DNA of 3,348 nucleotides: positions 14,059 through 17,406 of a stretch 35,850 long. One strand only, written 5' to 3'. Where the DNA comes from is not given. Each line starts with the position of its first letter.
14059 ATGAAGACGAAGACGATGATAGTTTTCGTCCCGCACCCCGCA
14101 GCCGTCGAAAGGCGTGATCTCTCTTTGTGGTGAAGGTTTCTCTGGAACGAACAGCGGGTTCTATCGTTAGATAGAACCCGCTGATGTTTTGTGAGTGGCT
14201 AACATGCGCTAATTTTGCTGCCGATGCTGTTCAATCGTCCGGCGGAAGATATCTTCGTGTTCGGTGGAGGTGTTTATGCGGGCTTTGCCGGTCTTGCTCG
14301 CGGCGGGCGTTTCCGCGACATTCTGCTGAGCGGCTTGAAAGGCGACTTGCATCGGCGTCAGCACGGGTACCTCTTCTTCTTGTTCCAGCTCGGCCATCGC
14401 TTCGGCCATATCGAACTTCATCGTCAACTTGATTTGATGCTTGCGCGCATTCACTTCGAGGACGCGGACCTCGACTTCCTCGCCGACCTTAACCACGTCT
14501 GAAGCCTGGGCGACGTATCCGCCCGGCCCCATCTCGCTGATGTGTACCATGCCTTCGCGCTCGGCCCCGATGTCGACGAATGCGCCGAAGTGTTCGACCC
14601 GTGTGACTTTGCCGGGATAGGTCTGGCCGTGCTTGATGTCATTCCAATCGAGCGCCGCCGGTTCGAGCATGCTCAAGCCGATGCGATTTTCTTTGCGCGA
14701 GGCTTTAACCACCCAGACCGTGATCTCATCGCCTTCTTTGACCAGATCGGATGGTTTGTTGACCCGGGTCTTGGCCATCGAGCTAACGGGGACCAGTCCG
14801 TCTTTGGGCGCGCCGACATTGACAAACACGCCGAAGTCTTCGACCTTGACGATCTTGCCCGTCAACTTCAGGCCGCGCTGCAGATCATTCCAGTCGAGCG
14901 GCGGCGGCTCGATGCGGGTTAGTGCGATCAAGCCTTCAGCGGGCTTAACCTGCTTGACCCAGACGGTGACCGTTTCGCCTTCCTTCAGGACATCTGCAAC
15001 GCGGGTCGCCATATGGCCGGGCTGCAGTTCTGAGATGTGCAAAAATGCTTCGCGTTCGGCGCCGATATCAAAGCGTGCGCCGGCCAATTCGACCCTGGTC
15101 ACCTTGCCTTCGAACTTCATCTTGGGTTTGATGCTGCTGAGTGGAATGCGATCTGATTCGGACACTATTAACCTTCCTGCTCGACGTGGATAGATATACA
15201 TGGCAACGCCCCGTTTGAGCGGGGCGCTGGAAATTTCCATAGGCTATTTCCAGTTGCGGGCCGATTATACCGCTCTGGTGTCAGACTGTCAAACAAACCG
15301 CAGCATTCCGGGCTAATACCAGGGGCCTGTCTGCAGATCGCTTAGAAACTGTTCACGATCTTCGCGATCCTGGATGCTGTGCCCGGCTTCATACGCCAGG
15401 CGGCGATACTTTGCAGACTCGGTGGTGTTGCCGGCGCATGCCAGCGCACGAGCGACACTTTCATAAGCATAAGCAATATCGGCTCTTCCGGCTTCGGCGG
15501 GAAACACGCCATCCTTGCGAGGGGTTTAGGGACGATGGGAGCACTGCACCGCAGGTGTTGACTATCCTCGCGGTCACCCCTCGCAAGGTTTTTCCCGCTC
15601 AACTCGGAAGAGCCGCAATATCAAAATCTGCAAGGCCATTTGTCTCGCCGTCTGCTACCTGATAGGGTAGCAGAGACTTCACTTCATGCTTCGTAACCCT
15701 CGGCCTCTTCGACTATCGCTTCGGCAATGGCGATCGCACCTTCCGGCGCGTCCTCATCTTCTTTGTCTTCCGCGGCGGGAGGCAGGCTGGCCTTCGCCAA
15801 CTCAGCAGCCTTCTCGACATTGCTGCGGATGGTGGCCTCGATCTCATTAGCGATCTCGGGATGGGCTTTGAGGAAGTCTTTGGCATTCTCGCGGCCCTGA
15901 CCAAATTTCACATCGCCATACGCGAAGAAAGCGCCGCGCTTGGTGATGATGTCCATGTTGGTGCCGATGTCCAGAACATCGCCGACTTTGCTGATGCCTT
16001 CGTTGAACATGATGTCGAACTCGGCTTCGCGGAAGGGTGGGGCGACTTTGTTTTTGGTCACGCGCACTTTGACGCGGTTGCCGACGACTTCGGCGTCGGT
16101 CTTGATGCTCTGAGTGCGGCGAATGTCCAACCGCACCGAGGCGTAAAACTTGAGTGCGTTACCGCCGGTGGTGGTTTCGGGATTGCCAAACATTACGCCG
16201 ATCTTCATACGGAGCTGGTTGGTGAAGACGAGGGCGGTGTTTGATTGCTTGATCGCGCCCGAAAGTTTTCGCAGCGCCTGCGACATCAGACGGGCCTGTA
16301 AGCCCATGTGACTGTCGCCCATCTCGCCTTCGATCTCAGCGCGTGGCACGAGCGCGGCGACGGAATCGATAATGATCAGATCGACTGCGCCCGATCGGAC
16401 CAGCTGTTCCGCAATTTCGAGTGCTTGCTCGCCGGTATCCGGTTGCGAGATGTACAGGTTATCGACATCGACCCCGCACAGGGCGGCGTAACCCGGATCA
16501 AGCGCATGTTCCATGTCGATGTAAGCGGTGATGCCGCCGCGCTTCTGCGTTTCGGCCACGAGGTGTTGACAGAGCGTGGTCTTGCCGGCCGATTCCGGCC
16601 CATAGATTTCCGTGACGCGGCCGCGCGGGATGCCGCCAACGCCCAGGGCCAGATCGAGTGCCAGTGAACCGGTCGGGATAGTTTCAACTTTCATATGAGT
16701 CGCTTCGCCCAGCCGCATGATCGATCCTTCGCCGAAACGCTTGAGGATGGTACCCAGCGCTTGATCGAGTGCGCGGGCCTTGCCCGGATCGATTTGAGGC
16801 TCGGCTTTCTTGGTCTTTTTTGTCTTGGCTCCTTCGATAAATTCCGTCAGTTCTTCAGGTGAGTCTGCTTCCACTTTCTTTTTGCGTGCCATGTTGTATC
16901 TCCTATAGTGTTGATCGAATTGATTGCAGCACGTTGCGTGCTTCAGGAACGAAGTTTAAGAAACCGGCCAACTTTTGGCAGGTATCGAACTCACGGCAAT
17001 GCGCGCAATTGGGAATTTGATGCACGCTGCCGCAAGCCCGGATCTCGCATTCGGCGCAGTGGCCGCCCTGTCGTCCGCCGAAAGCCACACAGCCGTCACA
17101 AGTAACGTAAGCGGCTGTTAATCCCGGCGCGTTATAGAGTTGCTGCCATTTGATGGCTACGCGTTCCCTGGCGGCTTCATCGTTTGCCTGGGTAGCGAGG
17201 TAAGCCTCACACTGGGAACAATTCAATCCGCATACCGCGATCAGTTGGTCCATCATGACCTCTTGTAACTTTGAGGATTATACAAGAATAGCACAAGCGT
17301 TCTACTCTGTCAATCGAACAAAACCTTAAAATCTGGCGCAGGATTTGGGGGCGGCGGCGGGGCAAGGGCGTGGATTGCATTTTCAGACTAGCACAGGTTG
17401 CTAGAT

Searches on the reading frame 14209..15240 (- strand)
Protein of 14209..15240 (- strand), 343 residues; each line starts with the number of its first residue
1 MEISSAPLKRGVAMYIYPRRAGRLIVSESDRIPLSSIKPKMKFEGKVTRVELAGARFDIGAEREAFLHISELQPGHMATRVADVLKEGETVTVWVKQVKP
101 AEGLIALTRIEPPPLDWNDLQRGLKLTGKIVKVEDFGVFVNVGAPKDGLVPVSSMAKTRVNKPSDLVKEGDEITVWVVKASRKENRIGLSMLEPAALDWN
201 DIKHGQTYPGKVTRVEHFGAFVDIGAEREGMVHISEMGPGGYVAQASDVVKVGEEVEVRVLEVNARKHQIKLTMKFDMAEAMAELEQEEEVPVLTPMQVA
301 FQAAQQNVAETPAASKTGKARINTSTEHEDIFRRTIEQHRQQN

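Call 4: search_protein_families(library=pfam, proteins=[window:14209-15240:-])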
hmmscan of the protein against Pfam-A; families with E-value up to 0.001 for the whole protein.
window:14209-15240:- (343 aa): 5 families
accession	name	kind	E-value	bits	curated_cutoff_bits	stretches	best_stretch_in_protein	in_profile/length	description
PF00575.29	S1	-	2.4e-43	146.8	22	3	203-275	3-74/74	S1 RNA binding domain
PF23459.1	S1_RRP5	-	3.4e-11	44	27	1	120-190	1-71/72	RRP5 S1 domain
PF13509.12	S1_2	-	3.2e-05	24.4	21.8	0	205-237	2-34/61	S1 domain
PF21191.3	CvfB_1st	-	0.00017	21.8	27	0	130-163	6-41/62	CvfB first S1-like domain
PF18614.7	RNase_II_C_S1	-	0.00056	20.2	26.6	0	216-273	1-57/59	RNase II-type exonuclease C-terminal S1 domain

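Call 62: search_protein_families(library=ncbifam, proteins=[window:14209-15240:-], max_evalue=0.001)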
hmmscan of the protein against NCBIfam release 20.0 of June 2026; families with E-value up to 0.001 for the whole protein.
window:14209-15240:- (343 aa): 36 families (the best 25 are shown)
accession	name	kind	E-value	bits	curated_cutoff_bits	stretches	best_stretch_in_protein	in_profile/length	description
NF005208.0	PRK06676.1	equivalog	3.3e-50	171.2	368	2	117-288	188-361/391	30S ribosomal protein S1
TIGR00717.1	rpsA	equivalog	1e-44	153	577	2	118-290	183-358/516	30S ribosomal protein S1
NF000907.0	PRK00087.1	equivalog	1.3e-43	149.2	624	2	34-191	473-632/671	bifunctional 4-hydroxy-3-methylbut-2-enyl diphosphate reductase/30S ribosomal protein S1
NF004956.0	PRK06299.1-6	equivalog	6.5e-42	143.8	711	2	125-288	203-369/554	30S ribosomal protein S1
NF004952.0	PRK06299.1-2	equivalog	2.5e-41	141.6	524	2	119-276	215-375/580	30S ribosomal protein S1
NF008805.1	PRK11824.1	equivalog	1.6e-40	139.2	471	3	200-275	608-681/683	polyribonucleotide nucleotidyltransferase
NF005973.0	PRK08059.1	equivalog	2.8e-40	137.3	148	3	201-310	4-111/123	S1 domain-containing post-transcriptional regulator GSP13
TIGR03591.1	polynuc_phos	equivalog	2.1e-39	135.5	525.05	3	201-275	615-687/689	polyribonucleotide nucleotidyltransferase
NF040579.1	S1_dom_CvfD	subfamily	4.9e-39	133.1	117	3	203-303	2-101/113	CvfD/Ygs/GSP13 family RNA-binding post-transcriptional regulator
NF010379.0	PRK13806.1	equivalog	3e-38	131.7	648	2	37-203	200-374/491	30S ribosomal protein S1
NF006363.0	PRK08582.1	equivalog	2e-36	125.2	171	3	202-284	3-83/140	S1 domain-containing RNA-binding protein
NF004954.0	PRK06299.1-4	equivalog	1.2e-34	119.5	727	1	118-286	187-358/560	30S ribosomal protein S1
NF004953.0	PRK06299.1-3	equivalog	3.5e-33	114.7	720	1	119-286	210-380/580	30S ribosomal protein S1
NF004955.0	PRK06299.1-5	equivalog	2.2e-30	105.5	878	1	119-288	195-367/566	30S ribosomal protein S1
NF004951.0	PRK06299.1-1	equivalog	3.8e-29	101.5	918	1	118-279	187-351/556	30S ribosomal protein S1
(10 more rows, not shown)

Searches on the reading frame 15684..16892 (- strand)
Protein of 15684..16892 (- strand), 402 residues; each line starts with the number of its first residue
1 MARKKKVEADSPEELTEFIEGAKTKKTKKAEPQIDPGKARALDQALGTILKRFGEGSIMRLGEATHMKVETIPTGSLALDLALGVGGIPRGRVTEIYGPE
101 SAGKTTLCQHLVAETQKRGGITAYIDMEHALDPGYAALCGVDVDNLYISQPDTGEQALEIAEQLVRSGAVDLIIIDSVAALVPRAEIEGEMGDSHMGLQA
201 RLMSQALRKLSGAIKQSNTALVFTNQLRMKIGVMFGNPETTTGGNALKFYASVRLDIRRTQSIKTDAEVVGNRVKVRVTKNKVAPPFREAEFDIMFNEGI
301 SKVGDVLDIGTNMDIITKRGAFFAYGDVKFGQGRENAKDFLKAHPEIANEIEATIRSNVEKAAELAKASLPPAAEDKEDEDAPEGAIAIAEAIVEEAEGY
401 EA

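Call 4: search_protein_families(library=pfam, proteins=[window:15684-16892:-])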
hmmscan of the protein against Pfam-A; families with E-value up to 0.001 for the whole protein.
window:15684-16892:- (402 aa): 7 families
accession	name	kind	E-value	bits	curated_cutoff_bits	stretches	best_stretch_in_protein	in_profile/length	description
PF00154.27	RecA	-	4.1e-135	449.7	27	1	40-301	1-262/262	recA bacterial DNA recombination protein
PF21096.2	RecA_C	-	3.2e-23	82.1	27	1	304-359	1-56/57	RecA C-terminal domain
PF08423.17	Rad51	-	4.5e-13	49.5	22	1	68-263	4-215/244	Rad51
PF06745.19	ATPase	-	1.3e-06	28.4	26.6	1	73-130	2-59/231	KaiC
PF13481.12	AAA_25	-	2.9e-05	24.2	27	0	86-180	28-154/195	AAA domain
PF13401.12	AAA_22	-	0.00034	21.3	27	1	93-184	7-97/130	AAA domain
PF00005.33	ABC_tran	-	0.00087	20.3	25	0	88-179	8-80/137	ABC transporter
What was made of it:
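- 15684..16892 (-): recA (402 aa), starting 10 nt after DUF3795 and so probably co-transcribed. PF00154, E 4e-135 (call 4).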

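Call 7: find_related_loci(query=window:15684-16892:-, collection=genome_contigs, flank=3000)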
Query window:15684-16892:- (402 aa) in genome_contigs; peptide patterns used: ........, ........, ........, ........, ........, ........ (x = any residue, [..] = any of these).
600 stretches matched a pattern (row limit reached: there are more); 599 encode a relative of the query (tblastn E <= 1e-3); the best 80 are kept; 80 distinct loci.
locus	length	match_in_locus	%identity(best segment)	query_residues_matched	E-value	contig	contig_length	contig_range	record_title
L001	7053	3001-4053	71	34-386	3e-172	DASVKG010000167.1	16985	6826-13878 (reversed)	MAG TPA_asm: Anaerolineales bacterium isolate SMAG_U3040 k141_143042, whole genome shotgun sequence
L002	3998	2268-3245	74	30-356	4e-176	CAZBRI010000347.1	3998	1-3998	MAG TPA_asm: uncultured Anaerolinea sp. isolate binchicken_co2_64 genome assembly, contig: NODE_27370_length_3998_cov_6.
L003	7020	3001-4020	70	1-356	4e-168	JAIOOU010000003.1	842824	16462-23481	MAG: Chloroflexota bacterium isolate LakeFargette_0920_ALND_MAG_53_29 LacPavin_0920_ALND_scaffold_188407, whole genome s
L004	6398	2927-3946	71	23-356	2e-167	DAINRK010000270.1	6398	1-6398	MAG TPA_asm: Anaerolineales bacterium isolate CTOTU25444 NODE_660_length_6398_cov_5.638814, whole genome shotgun sequenc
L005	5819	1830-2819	71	37-375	2e-166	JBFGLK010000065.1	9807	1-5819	MAG: Candidatus Promineifilaceae bacterium isolate Mix_sand03.2021.01.D.81 k141_1199385_length_9807_cov_8.0000, whole ge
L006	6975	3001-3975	68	32-356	3e-156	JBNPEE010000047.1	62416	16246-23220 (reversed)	MAG: Anaerolineae bacterium isolate fr_S2C258 S2CNODE_206_length_62416_cov_8_323476, whole genome shotgun sequence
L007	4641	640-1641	66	26-359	7e-156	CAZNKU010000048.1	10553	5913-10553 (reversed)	MAG TPA_asm: uncultured Clostridiaceae bacterium isolate SRP315200_co1_88 genome assembly, contig: NODE_14037_length_105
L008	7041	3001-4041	63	23-369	9e-151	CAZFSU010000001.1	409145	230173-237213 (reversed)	MAG TPA_asm: uncultured Jutongia sp. isolate SRP222994_co1_120 genome assembly, contig: NODE_1_length_409145_cov_11.1317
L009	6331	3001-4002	64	38-376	1e-150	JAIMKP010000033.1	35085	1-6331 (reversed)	MAG: Desulfosporosinus sp. isolate GA_180221_E-2-1-MAG-50_16 NODE_270_length_35171_cov_10.593946, whole genome shotgun s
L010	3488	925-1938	65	38-377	3e-155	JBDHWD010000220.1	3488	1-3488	MAG: Thermomicrobiales bacterium isolate AS-MICRO-3CA.275 NODE_145096_length_3488_cov_7.828928, whole genome shotgun seq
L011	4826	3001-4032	64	38-383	2e-149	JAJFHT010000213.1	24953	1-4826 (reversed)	MAG: Hyphomicrobiales bacterium isolate OFTM20 OFTM20_212, whole genome shotgun sequence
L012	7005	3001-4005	67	25-357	3e-148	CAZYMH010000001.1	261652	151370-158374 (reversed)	MAG TPA_asm: uncultured Candidatus Saccharibacteria bacterium isolate SRP300315_co1_59 genome assembly, contig: NODE_9_l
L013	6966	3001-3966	67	38-358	5e-148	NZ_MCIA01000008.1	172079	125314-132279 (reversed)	Lacrimispora algidixylanolytica strain SPL73 contig_16, whole genome shotgun sequence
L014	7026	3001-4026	64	35-379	2e-147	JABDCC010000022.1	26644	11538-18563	MAG: Alphaproteobacteria bacterium isolate BWOrgHeat_Nextera78_MAG7 3300020795.a:Ga0206962_1117, whole genome shotgun se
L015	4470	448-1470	63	33-384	6e-150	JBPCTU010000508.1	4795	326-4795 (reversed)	MAG: Acidimicrobiales bacterium isolate MAG_seacave_99 S1Ck127_13621586, whole genome shotgun sequence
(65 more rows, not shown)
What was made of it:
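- RecA is closest (68-74% identity) to Anaerolineales/Anaerolineae/Chloroflexota MAGs (call 7).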

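Call 17: find_encoding_contigs(protein=window:15684-16892:-, flank=10000, max_places=4)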
Protein window:15684-16892:- (402 aa): 1 contig read that carries it; 1 place shown.
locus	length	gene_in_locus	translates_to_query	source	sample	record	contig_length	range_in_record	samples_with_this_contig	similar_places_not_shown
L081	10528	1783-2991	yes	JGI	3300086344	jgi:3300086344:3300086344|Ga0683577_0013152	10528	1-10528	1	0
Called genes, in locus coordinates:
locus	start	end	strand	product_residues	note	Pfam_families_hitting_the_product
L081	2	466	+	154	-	?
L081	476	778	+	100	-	PF02426:MIase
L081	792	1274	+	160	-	PF00293:NUDIX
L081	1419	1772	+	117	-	PF12675:DUF3795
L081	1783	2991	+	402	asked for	PF00154:RecA_N, PF06745:ATPase (faint), PF08423:Rad51, PF13481:AAA_25 (faint), PF21096:RecA_C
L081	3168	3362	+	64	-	-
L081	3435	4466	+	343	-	PF00575:S1, PF23459:S1_RRP5 (faint), PF00575:S1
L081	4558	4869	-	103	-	-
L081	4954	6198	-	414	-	PF03453:MoeA_N, PF00994:MoCF_biosynth, PF03454:MoeA_C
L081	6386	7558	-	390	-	PF00989:PAS, PF08448:PAS_4, PF13188:PAS_8 (weak), PF13426:PAS_9, PF08447:PAS_3, PF00512:HisKA, PF02518:HATPase_c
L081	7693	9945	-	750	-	PF01315:Ald_Xan_dh_C, PF02738:MoCoBD_1, PF20256:MoCoBD_2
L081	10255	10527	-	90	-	?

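Call 62: search_protein_families(library=ncbifam, proteins=[window:15684-16892:-], max_evalue=0.001)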
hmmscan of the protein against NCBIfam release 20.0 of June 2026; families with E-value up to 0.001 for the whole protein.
window:15684-16892:- (402 aa): 14 families
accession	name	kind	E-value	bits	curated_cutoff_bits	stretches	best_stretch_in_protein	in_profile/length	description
TIGR02012.1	tigrfam_recA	equivalog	9e-163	541.1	325.3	1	38-356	2-320/321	recombinase RecA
NF007072.0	PRK09519.1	equivalog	3e-127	426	1024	2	36-283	5-252/790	intein-containing recombinase RecA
NF003301.0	PRK04301.1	equivalog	8.4e-19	67.9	259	1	65-264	76-288/316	DNA repair and recombination protein RadA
TIGR02237.1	recomb_radB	equivalog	5.5e-18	65.6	172.4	1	84-261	5-180/210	DNA repair and recombination protein RadB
TIGR02236.1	recomb_radA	equivalog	4.9e-15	55.7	361.15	1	66-264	72-284/311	DNA repair and recombination protein RadA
NF006861.0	PRK09361.1-1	equivalog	1.9e-13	50.5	278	1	70-279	3-223/235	DNA repair and recombination protein RadB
TIGR02238.1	recomb_DMC1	equivalog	4.7e-13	49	447.7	1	66-262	72-284/314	meiotic recombinase Dmc1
TIGR02239.1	recomb_RAD51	equivalog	3e-12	46.3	478.05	1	68-262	74-284/316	DNA repair protein RAD51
NF033429.2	ImuA_translesion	equivalog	2.7e-11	43.7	150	1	64-174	8-119/181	translesion DNA synthesis-associated protein ImuA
TIGR03881.1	KaiC_arch_4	hypoth_equivalog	1.5e-05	24.8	247.8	1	72-185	3-94/231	KaiC domain-containing protein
NF004723.0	PRK06067.1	subfamily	1.6e-05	24.6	194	0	66-120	10-63/243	flagellar accessory protein FlaH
NF006799.0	PRK09302.1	equivalog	0.00065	18.4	408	0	65-114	6-54/515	circadian clock protein KaiC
NF052589.1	ArlH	equivalog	0.0007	19.4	215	0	80-112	10-41/229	archaellum protein ArlH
NF058630.1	repair_Rv3395c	exception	0.00098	18.9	65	0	85-184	4-93/153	DnaE2-dependent mutagenesis accessory factor ImuA'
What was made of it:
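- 15684..16892 (-): TIGR02012, 541 bits (call 62).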

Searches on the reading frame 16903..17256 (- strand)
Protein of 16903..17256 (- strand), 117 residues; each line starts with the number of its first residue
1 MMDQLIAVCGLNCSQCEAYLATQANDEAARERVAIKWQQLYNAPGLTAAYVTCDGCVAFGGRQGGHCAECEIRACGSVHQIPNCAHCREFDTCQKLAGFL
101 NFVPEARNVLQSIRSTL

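Call 4: search_protein_families(library=pfam, proteins=[window:16903-17256:-])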
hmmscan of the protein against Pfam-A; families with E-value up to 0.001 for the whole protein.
window:16903-17256:- (117 aa): 1 family
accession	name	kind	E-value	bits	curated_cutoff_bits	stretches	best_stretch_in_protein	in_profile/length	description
PF12675.12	DUF3795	-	6.9e-15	55.7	22.6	1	6-96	2-81/83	Protein of unknown function (DUF3795)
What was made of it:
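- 16903..17256 (-): DUF3795 gene (Cys-rich, 117 aa), first gene after the promoter. Pfam PF12675, E 7e-15 (call 4).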

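Call 23: search_protein_families(library=ncbifam, proteins=[window:16903-17256:-], max_evalue=0.01)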
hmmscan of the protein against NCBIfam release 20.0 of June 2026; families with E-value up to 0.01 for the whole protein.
window:16903-17256:- (117 aa): 0 families
